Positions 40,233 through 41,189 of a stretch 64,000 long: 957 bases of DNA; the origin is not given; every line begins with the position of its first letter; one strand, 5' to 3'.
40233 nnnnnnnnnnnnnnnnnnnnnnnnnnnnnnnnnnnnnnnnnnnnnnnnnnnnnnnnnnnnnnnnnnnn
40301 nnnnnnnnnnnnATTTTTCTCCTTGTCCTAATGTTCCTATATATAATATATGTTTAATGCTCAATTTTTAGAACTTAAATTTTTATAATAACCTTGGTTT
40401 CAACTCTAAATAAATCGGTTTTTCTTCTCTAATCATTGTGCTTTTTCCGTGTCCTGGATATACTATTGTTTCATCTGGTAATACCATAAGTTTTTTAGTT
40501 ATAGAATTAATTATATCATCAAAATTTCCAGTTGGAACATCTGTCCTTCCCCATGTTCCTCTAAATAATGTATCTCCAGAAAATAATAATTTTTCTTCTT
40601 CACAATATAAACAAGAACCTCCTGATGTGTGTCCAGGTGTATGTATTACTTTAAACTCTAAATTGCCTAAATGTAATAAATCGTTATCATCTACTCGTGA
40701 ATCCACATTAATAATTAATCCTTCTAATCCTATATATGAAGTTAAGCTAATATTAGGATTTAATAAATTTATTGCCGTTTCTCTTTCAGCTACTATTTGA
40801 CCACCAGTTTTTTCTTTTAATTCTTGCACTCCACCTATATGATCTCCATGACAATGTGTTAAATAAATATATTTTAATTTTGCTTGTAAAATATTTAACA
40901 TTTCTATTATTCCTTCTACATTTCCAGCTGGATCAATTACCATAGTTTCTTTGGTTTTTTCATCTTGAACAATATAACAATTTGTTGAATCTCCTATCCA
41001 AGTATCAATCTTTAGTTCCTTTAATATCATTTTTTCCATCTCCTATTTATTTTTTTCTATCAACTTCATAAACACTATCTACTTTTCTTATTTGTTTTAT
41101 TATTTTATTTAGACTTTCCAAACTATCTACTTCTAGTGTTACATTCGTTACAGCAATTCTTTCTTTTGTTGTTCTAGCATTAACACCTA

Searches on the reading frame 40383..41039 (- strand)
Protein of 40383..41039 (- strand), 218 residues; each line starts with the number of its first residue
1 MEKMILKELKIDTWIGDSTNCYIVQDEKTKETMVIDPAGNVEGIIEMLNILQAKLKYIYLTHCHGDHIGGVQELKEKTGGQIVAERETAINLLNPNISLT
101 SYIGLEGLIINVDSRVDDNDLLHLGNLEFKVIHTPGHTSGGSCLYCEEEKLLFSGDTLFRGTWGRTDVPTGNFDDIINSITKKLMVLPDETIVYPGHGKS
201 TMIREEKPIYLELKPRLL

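Call 29: search_protein_families(library=pfam, proteins=[window:40383-41039:-], max_evalue=0.001)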
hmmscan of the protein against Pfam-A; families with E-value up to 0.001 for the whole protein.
window:40383-41039:- (218 aa): 3 families
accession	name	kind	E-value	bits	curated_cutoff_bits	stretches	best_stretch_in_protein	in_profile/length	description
PF00753.33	Lactamase_B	-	1.5e-36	126.6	22.7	1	16-197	3-196/196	Metallo-beta-lactamase superfamily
PF19583.5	ODP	-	3e-08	34.2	27.2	1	19-158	3-137/194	ODP family beta lactamase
PF12706.13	Lactamase_B_2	-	0.00013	22.1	27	1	53-99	29-77/200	Beta-lactamase superfamily domain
